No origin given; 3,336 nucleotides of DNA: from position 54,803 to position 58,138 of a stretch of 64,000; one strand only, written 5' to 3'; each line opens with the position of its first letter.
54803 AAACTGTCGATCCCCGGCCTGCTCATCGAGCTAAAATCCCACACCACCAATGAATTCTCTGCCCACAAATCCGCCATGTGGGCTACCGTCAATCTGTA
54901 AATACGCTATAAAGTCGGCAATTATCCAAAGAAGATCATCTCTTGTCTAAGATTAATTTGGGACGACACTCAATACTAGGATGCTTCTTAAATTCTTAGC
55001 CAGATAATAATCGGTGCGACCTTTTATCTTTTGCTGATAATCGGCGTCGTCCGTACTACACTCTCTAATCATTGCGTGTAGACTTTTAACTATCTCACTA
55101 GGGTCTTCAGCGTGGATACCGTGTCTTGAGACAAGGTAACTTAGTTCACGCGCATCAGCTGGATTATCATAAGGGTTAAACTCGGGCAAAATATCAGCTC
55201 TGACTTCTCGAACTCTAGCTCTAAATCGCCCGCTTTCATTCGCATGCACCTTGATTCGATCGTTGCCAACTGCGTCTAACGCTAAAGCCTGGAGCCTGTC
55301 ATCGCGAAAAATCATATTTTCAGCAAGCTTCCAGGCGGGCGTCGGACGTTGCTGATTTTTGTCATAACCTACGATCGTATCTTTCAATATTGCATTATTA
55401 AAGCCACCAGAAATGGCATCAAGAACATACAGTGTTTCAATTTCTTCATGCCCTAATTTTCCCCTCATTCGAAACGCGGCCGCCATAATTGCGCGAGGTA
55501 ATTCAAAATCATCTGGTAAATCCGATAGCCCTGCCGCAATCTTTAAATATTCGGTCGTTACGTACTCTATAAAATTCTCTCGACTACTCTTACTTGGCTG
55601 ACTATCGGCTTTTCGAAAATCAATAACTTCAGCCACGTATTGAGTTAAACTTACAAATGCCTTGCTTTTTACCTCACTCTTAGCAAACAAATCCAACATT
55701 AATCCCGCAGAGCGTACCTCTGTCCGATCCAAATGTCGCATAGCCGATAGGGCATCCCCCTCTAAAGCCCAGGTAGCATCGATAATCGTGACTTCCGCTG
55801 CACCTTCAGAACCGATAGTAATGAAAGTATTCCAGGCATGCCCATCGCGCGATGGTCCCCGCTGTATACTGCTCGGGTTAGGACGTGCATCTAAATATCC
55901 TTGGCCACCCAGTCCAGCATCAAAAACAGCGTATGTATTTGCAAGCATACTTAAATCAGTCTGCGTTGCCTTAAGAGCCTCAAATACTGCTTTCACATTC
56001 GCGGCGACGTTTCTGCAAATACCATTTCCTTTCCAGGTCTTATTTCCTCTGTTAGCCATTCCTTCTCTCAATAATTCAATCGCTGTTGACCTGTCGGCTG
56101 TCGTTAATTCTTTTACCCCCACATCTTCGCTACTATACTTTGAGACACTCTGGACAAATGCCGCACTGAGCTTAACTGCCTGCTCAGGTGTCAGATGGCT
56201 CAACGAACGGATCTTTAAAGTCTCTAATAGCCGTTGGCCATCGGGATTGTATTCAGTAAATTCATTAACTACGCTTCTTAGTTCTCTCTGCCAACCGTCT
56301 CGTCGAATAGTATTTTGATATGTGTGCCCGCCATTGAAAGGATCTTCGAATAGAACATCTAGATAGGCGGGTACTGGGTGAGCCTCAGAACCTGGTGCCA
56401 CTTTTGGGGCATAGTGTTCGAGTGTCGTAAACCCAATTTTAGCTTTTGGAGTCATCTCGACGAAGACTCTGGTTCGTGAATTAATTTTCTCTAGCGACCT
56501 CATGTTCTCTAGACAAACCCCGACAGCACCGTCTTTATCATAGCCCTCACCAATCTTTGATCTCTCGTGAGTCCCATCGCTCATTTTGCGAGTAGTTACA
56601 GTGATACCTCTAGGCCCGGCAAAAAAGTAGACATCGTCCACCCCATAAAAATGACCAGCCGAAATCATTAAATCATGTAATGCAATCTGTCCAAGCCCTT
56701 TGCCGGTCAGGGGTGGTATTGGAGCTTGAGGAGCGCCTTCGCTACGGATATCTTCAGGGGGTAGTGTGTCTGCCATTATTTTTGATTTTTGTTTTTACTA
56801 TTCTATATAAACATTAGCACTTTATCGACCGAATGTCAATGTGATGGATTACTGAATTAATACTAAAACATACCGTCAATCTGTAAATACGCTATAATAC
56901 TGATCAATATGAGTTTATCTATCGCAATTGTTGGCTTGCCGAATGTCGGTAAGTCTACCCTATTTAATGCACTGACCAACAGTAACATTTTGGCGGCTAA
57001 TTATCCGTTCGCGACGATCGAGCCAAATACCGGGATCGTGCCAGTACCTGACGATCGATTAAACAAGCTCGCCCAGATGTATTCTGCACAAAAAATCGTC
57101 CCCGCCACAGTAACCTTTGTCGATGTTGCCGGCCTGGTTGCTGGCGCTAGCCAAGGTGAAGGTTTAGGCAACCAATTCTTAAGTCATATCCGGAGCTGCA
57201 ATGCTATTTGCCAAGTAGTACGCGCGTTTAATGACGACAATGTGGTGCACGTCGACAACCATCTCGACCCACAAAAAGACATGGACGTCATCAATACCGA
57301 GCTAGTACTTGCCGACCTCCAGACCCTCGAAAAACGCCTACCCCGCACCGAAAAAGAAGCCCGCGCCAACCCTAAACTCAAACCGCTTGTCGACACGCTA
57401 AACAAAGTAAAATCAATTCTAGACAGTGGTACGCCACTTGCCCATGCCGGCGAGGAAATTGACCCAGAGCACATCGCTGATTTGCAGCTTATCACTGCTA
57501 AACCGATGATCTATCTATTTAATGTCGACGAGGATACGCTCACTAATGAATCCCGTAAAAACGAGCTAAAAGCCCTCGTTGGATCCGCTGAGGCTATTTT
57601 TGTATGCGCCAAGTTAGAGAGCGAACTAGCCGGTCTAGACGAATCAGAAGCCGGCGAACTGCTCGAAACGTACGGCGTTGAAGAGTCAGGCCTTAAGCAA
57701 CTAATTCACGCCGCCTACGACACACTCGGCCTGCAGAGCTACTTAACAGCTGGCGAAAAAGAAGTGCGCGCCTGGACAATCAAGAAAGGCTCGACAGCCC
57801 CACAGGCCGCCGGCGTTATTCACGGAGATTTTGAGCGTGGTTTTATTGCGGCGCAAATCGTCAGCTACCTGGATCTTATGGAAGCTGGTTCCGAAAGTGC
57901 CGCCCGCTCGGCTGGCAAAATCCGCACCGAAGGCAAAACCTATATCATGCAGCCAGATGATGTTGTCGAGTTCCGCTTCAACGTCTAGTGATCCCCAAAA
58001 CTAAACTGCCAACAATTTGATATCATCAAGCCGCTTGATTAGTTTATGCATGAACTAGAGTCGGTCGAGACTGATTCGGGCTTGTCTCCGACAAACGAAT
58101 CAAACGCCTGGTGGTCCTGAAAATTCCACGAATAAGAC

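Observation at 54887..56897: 26-bp perfect direct repeats bracket the transglutaminase-like gene, as if it were an inserted single-gene cassette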

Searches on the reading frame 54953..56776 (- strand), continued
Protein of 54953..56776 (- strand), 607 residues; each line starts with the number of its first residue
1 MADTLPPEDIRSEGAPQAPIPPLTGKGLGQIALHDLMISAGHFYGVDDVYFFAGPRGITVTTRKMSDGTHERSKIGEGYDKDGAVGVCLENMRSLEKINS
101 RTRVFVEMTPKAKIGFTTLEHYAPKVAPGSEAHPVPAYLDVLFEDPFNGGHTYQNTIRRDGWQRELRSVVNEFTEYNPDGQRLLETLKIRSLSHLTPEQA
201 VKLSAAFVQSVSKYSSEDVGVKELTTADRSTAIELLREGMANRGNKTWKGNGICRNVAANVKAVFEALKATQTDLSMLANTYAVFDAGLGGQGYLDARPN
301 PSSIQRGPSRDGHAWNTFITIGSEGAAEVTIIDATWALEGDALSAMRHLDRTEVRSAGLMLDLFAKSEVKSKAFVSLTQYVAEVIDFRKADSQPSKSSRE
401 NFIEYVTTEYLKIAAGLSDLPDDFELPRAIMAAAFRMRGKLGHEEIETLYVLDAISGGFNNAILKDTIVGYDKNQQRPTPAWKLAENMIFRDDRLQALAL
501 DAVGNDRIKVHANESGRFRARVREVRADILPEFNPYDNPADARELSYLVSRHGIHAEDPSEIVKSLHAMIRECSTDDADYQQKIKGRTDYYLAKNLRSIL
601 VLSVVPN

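Call 103: find_homologous_proteins(query=L060:5259-5828:+, max_evalue=1e-10)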
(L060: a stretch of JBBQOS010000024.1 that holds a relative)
Query L060:5259-5828:+ (190 aa): 368 proteins with E <= 1e-10 among 426 candidates; the best 120 are listed.
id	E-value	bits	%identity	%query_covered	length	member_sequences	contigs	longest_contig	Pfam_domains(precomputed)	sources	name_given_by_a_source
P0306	1.0e-109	382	89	99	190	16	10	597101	PF03703.21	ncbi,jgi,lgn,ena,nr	ncbi:MAG: hypothetical protein UR51_C0001G0026 [Candidatus Moranbacteria bacterium GW2011_GWF1_34_10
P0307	1.5e-106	372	86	99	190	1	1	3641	PF03703.21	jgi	jgi:hypothetical protein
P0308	6.6e-104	363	84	99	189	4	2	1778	PF03703.21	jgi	jgi:hypothetical protein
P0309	1.2e-102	359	84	99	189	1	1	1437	PF03703.21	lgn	-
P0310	7.5e-101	353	84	99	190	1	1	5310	PF03703.21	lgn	-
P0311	8.1e-100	350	82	99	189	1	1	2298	PF03703.21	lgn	-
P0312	5.5e-99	347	79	99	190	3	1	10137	PF03703.21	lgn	-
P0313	1.0e-98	347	80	99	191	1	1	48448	PF03703.21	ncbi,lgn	ncbi:MAG: PH domain-containing protein [Candidatus Moraniibacteriota bacterium]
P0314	6.6e-97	341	79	99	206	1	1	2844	PF03703.21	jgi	-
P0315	6.6e-97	341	79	99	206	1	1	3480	PF03703.21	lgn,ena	-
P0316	7.1e-97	341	77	99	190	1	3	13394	PF03703.21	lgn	-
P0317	2.7e-95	335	78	99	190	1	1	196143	PF03703.21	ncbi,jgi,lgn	ncbi:MAG: PH domain-containing protein [Parcubacteria group bacterium]|jgi:hypothetical protein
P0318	7.5e-94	331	75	100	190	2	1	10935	PF03703.21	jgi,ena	-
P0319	9.5e-93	327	75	99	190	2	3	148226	PF03703.21,PF14470.13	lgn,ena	-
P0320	1.7e-92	326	74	99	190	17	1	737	-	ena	-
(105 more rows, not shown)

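Call 104: find_encoding_contigs(protein=P0306, flank=4000, max_places=6)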
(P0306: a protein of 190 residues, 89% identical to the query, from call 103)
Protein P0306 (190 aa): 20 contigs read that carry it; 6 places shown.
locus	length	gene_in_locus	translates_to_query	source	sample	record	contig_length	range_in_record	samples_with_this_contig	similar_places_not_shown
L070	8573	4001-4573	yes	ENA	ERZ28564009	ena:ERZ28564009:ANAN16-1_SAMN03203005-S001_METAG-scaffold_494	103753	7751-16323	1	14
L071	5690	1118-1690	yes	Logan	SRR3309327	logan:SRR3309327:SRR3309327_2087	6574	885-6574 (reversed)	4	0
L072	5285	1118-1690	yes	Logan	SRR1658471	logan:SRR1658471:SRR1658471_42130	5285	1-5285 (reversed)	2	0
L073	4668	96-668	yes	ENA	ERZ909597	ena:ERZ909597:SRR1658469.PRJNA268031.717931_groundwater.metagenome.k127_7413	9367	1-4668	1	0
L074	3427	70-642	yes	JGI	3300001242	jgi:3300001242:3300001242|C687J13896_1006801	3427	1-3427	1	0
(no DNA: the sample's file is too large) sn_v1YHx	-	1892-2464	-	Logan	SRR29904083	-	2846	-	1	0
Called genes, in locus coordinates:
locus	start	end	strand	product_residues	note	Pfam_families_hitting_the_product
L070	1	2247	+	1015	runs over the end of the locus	PF14532:Sigma54_activ_2 (faint), PF05157:MshEN (faint), PF00437:T2SSE, PF13238:AAA_18 (faint), PF01580:FtsK_SpoIIIE (faint), PF04851:ResIII (faint), PF00004:AAA (faint), PF00437:T2SSE, +12 more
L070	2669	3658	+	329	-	PF13173:AAA_14 (faint), PF05496:RuvB_N, PF00004:AAA, PF07728:AAA_5, PF17864:AAA_lid_4, PF05491:WHD_RuvB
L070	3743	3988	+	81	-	-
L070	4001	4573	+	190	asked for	PF03703:bPH_2 (weak)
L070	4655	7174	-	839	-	PF00912:Transgly, PF00905:Transpeptidase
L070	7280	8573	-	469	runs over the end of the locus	-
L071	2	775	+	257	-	?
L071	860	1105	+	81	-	-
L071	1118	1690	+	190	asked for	PF03703:bPH_2 (weak)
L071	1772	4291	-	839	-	PF00912:Transgly, PF00905:Transpeptidase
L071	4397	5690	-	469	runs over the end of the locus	-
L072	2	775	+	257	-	?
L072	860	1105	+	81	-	-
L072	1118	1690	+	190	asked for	PF03703:bPH_2 (weak)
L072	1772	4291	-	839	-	PF00912:Transgly, PF00905:Transpeptidase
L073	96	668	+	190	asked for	PF03703:bPH_2 (weak)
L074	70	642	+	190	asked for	PF03703:bPH_2 (weak)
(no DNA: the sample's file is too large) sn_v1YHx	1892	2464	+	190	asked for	PF03703:bPH_2 (weak)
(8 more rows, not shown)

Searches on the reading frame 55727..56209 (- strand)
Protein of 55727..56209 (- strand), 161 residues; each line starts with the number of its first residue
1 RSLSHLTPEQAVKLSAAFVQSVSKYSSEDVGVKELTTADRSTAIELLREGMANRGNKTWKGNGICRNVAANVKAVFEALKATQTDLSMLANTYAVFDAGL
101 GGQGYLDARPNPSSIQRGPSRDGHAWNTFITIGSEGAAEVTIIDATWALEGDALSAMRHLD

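Call 59: predict_structure(alignment_id=A3)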
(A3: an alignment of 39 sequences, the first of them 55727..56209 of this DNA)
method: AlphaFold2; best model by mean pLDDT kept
length: 161 residues; sequences in the alignment: 39
mean_pLDDT: 78.9   pTM: 0.78
mean pLDDT of the five models: 78.9, 78.3, 77.7, 77.1, 74.3
residues with pLDDT >= 90: 55; 70-90: 65; 50-70: 22; < 50: 19
segments of 3 or more residues with pLDDT < 50: 103-121
pLDDT, mean of each block of 10 residues (from residue 1): 83 91 84 82 94 91 88 94 82 83 47 40 78 90 77 62 55
secondary structure, 60 per line:
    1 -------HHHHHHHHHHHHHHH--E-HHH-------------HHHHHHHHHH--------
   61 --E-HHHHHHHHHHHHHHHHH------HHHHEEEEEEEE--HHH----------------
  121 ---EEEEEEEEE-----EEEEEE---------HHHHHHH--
elements in order: H8-22 H43-52 H65-81 H88-91 E92-99 E124-132 E138-143 H153-159

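Call 63: fold_search(model_id=the predicted structure, library=pdb)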
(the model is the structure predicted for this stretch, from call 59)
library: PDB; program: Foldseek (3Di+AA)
matches with E <= 10: 220; with E <= 0.001: 0
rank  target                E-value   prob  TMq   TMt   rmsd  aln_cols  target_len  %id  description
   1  8p0w_E                1.1e+00  0.04  0.19  0.16  26.6       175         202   10  Structure of the human Commander complex COMMD ring (released 2024-03-20)
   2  9ghd_V                1.7e+00  0.04  0.17  0.14  14.7       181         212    7  Escherichia coli 70S ribosome in complex with Staphylococcus aureus FusB-EF-G (FusB-EF-G-70S*) (released 2025-03-26)
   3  5lq7                  2.0e+00  0.06  0.29  0.24  11.5       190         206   13  Salmonella effector SpvD - G161 variant (released 2016-11-02)
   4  6tu3_G                2.3e+00  0.02  0.17  0.13  16.4       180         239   11  Rat 20S proteasome (released 2020-05-13)
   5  5oki_B                2.4e+00  0.08  0.16  0.07   6.3        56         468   12  Crystal structure of the Ctf18-1-8 module from Ctf18-RFC in complex with a 63 kDa fragment of DNA Polymerase epsilon (released 2017-12-20)
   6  8es4_A                2.4e+00  0.03  0.20  0.08  17.1       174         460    9  Focused reconstruction of HRP29 tail (released 2023-10-18)
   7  7awe_Q                2.5e+00  0.04  0.16  0.11  15.1       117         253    9  HUMAN IMMUNOPROTEASOME 20S PARTICLE IN COMPLEX WITH [(1R)-2-(1-benzofuran-3-yl)-1-{[(1S,2R,4R)-7-oxabicyclo[2.2.1]hept (released 2021-06-09)
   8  3vz9_B                2.9e+00  0.06  0.12  0.17  10.1        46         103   20  Crystal structure of the chicken Spc24-Spc25 globular domain (released 2013-04-03)
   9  6qm7_C                2.9e+00  0.01  0.15  0.11  17.1       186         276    9  Leishmania tarentolae proteasome 20S subunit complexed with GSK3494245 (released 2019-04-17)
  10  9vyf_H                3.0e+00  0.14  0.20  0.07   7.1        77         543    6  Cyanopodophage Pan3 portal complex (released 2025-11-26)
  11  3vza_A                3.0e+00  0.05  0.12  0.18  10.1        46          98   20  Crystal structure of the chicken Spc24-Spc25 globular domain in complex with CENP-T peptide (released 2013-04-03)
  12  6e5b_R                3.0e+00  0.02  0.15  0.13  17.2       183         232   11  Human Immunoproteasome 20S particle in complex with compound 1 (released 2019-09-11)
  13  5lq6                  3.2e+00  0.06  0.28  0.25  10.2       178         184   11  Salmonella effector SpvD - R161 variant (released 2016-11-02)
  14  8h5z_B                3.2e+00  0.06  0.16  0.06   7.4        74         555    8  Crystal structure of RadD/ATP analogue complex (released 2023-10-18)
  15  6muw_A                3.2e+00  0.02  0.18  0.13  16.7       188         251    8  The structure of the Plasmodium falciparum 20S proteasome. (released 2019-08-07)
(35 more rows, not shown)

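Call 83: search_protein_families(library=pfam, proteins=[window:55727-56209:-], max_evalue=10)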
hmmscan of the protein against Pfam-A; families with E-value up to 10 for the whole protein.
window:55727-56209:- (161 aa): 1 family
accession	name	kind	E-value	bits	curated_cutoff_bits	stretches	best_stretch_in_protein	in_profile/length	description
PF03719.21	Ribosomal_S5_C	-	0.13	12.1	21.5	1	65-85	44-64/71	Ribosomal protein S5, C-terminal domain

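Call 99: search_protein_representatives(alignment_id=A3)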
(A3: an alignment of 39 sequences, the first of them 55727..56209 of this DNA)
Query: 39 sequences, 616 profile positions. Proteins with E-value up to 0.001 (for the whole library): 280; up to 1e-10: 225; up to 1e-30: 131. The best 150 are listed.
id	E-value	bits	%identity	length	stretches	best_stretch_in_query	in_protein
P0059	4.8e-222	755.6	-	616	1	1-611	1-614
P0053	1.7e-221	753.8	-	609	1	1-613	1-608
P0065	1.3e-207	707.9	-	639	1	1-614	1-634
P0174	7.3e-202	688.9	-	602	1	13-610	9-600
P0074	7.4e-200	682.3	-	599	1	1-612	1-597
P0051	2.3e-199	680.7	-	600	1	21-614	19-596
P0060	1.6e-197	674.6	-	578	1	20-608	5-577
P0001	4.1e-197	673.3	-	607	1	30-603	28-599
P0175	2.9e-190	650.6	-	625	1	18-610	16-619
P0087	1.1e-188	645.4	-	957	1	5-613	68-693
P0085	1.1e-187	642.1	-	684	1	5-608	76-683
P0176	8.9e-187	639.1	-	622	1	1-608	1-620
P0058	1.0e-179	615.8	-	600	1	26-608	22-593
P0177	4.2e-179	613.8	-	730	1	5-608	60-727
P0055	1.7e-178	611.8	-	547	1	17-555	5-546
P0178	1.3e-177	608.8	-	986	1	9-612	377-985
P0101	1.4e-147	509.7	-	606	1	1-609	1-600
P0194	6.0e-143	494.3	-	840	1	6-610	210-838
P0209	4.1e-127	442.1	-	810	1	7-608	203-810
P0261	2.3e-60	221.6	-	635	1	86-409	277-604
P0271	3.4e-47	178.1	-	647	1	146-395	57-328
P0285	1.1e-32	130.1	-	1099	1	111-416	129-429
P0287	4.1e-29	118.3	-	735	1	108-374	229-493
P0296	1.6e-25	106.5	-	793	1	112-375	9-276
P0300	4.1e-24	101.8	-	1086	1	117-367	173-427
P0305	1.6e-23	99.9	-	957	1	23-368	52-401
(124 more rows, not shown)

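Call 100: search_protein_families(library=pfam, proteins=[P0285, P0300, P0305, P0296, P0287, P0271, P0261, P0178, P0194, P0209], max_evalue=0.01)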
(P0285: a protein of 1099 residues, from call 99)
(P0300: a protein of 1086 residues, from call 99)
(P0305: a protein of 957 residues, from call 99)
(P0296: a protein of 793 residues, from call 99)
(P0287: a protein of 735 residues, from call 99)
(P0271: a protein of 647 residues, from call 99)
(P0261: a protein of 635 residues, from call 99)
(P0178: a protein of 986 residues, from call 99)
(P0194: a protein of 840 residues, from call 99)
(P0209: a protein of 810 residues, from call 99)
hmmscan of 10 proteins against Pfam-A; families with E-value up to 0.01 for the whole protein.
P0285 (1099 aa): 0 families

P0300 (1086 aa): 0 families

P0305 (957 aa): 2 families
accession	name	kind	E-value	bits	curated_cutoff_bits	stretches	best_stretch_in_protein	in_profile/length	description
PF22905.2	Hydro_N_hd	-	0.00039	20.8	27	1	53-149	56-152/195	Hydrolase N-terminal helical domain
PF08748.17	Phage_TAC_4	-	0.0069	17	21.1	0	23-116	30-119/124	Phage tail assembly chaperone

P0296 (793 aa): 0 families

P0287 (735 aa): 0 families

P0271 (647 aa): 0 families

P0261 (635 aa): 0 families

P0178 (986 aa): 0 families

P0194 (840 aa): 0 families

P0209 (810 aa): 0 families

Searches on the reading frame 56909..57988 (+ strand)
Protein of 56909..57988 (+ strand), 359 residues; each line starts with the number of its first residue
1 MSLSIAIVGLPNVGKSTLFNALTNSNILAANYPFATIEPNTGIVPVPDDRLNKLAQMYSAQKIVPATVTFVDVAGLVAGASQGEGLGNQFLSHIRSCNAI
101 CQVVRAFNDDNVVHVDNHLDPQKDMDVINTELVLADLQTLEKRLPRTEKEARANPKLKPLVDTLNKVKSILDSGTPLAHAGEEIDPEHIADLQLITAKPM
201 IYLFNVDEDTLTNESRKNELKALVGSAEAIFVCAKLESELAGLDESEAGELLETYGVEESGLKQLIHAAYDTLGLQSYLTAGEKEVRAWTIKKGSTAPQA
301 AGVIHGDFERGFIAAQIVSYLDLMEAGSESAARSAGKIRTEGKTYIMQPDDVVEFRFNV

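Call 5: search_protein_families(library=pfam, proteins=[window:56909-57988:+], max_evalue=0.01)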
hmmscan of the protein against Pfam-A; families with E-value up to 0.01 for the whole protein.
window:56909-57988:+ (359 aa): 4 families
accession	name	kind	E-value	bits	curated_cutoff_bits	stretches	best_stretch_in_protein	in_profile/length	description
PF06071.19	YchF-GTPase_C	-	3.9e-36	123.5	27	1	275-358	1-84/84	Protein of unknown function (DUF933)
PF01926.29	MMR_HSR1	-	2e-22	79.9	21.9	1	5-119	2-96/113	50S ribosome-binding GTPase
PF02421.24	FeoB_N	-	1.4e-09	38.1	27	1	4-46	2-44/156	Ferrous iron transport protein B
PF00350.29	Dynamin_N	-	0.00015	22.3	27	0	5-30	1-26/168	Dynamin family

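Call 15: find_encoding_contigs(protein=window:56909-57988:+, flank=6000, max_places=8)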
Protein window:56909-57988:+ (359 aa): no gene with exactly this product is on record in the collection.
